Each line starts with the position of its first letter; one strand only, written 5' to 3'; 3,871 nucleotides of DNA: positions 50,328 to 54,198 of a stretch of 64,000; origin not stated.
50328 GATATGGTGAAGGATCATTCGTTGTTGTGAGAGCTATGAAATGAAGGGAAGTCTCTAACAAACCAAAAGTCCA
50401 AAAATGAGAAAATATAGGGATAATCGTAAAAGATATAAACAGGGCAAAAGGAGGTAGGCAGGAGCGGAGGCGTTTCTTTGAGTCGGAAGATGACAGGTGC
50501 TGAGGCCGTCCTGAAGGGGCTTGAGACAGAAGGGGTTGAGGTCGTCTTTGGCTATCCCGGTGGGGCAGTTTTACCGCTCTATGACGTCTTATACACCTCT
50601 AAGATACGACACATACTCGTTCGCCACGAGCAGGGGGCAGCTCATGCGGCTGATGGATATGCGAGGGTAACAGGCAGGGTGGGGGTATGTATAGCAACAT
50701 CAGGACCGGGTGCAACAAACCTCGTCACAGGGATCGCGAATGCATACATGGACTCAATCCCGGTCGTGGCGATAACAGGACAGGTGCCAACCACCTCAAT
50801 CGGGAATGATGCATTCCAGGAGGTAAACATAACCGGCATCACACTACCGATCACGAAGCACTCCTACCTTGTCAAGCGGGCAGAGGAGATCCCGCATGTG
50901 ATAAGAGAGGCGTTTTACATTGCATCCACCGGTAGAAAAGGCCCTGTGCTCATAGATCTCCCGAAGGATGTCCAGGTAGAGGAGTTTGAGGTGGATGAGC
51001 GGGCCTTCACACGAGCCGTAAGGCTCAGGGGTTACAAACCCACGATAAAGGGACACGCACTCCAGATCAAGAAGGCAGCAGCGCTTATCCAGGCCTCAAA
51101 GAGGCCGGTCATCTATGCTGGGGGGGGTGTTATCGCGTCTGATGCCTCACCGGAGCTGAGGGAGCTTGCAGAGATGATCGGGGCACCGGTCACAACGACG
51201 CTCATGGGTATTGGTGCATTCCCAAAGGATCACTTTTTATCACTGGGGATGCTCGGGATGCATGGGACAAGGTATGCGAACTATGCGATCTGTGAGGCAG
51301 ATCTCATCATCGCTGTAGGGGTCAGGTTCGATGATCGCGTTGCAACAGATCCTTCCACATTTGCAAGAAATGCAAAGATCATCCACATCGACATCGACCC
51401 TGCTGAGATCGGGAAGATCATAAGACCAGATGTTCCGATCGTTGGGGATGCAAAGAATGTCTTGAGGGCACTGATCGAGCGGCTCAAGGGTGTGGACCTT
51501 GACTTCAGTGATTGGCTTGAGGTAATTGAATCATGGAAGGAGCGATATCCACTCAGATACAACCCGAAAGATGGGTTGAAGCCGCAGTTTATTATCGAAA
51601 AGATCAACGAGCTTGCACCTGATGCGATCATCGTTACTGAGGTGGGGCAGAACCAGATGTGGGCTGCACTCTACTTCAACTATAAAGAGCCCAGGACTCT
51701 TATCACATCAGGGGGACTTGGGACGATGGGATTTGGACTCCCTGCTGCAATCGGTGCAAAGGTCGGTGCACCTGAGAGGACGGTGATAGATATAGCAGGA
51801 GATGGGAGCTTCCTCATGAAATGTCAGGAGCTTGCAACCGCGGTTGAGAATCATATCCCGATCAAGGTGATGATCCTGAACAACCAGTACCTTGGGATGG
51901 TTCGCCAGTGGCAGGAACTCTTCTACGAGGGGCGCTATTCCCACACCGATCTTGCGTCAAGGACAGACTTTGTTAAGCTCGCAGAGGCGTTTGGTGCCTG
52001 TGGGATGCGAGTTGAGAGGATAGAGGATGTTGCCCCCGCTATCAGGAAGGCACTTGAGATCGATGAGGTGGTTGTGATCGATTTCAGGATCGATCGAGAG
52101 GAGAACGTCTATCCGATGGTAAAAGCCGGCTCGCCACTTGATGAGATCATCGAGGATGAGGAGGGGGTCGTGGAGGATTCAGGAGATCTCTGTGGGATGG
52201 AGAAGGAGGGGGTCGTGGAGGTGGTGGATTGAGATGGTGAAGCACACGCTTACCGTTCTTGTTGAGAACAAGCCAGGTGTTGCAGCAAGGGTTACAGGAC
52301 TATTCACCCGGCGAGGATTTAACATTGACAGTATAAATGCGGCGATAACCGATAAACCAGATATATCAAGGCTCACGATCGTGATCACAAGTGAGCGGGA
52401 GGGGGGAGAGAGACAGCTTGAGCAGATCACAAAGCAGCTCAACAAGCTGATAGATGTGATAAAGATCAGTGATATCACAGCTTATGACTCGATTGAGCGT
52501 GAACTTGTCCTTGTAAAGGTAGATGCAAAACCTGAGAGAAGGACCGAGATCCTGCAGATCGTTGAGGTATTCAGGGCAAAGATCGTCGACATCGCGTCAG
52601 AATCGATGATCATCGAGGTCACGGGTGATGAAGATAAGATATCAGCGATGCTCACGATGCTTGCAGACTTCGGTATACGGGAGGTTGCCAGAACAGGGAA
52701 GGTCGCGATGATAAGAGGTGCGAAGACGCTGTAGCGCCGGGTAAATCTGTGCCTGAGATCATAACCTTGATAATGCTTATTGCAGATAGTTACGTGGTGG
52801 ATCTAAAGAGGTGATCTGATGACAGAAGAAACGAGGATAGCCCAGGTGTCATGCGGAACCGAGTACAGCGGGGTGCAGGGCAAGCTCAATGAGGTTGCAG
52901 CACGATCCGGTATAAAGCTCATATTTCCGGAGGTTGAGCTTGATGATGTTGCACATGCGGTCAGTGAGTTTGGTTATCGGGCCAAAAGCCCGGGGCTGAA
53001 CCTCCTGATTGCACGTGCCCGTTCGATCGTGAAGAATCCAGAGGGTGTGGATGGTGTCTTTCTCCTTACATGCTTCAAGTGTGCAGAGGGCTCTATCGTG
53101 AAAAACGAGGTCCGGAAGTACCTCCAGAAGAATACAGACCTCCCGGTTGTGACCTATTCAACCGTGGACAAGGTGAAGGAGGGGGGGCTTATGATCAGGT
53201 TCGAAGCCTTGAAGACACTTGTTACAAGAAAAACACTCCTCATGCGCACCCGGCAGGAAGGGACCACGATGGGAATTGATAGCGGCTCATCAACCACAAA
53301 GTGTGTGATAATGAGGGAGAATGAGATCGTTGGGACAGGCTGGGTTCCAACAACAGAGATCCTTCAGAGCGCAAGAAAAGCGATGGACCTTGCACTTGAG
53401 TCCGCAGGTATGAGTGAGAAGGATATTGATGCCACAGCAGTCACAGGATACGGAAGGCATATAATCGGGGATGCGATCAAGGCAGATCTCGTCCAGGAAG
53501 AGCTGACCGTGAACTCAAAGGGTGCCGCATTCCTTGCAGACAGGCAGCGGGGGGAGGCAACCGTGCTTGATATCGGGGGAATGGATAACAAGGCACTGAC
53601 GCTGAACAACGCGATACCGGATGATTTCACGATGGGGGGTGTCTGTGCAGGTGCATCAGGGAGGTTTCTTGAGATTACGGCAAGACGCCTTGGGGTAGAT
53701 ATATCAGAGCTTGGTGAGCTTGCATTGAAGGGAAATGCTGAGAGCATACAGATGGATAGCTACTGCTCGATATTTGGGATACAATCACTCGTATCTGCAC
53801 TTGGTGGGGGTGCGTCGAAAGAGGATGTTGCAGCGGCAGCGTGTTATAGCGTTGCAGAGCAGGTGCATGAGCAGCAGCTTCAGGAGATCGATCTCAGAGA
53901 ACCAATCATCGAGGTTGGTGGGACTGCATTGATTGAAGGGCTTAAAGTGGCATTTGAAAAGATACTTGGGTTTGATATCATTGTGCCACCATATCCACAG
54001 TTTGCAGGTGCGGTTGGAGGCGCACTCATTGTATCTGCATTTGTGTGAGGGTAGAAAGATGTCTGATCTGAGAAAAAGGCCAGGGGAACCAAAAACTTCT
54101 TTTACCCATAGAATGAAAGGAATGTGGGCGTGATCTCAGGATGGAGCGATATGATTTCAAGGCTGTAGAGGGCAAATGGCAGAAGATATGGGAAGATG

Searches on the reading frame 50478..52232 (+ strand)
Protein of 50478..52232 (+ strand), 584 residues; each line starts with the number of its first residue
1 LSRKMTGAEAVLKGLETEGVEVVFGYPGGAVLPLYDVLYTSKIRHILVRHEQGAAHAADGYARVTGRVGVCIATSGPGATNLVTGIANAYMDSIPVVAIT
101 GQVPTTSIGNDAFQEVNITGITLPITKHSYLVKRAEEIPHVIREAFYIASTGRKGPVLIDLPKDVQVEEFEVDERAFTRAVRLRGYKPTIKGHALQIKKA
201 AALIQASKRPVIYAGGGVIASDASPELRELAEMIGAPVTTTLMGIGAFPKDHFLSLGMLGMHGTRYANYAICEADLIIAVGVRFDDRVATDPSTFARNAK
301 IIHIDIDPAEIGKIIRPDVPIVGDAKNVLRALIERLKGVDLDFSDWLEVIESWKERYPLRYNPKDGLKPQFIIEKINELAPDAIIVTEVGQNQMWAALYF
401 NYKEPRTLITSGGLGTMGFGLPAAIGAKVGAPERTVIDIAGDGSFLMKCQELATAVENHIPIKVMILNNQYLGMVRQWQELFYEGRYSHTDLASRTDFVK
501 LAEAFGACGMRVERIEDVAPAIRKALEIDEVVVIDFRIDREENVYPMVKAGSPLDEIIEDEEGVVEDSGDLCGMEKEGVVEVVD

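Call 67: search_protein_families(library=pfam, proteins=[window:50478-52232:+], max_evalue=1e-8)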
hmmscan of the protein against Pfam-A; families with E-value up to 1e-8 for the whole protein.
window:50478-52232:+ (584 aa): 3 families
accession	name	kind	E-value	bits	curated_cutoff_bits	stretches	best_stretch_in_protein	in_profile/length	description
PF02775.26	TPP_enzyme_C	-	1.4e-57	194.2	21.9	1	389-536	2-151/151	Thiamine pyrophosphate enzyme, C-terminal TPP binding domain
PF00205.28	TPP_enzyme_M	-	4.9e-55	185.4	30.4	1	197-332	1-137/137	Thiamine pyrophosphate enzyme, central domain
PF02776.23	TPP_enzyme_N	-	2.3e-43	147.2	26.8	1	5-119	1-117/119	Thiamine pyrophosphate enzyme, N-terminal TPP binding domain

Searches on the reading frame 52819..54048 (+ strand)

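Call 67: search_protein_families(library=pfam, proteins=[window:52819-54048:+], max_evalue=1e-8)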
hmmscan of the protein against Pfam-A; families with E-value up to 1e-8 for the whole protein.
window:52819-54048:+ (409 aa): 1 family
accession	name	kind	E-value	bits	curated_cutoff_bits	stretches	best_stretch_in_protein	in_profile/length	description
PF01869.26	BcrAD_BadFG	-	9.5e-67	225.8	31.5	1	152-404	2-270/271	BadF/BadG/BcrA/BcrD ATPase family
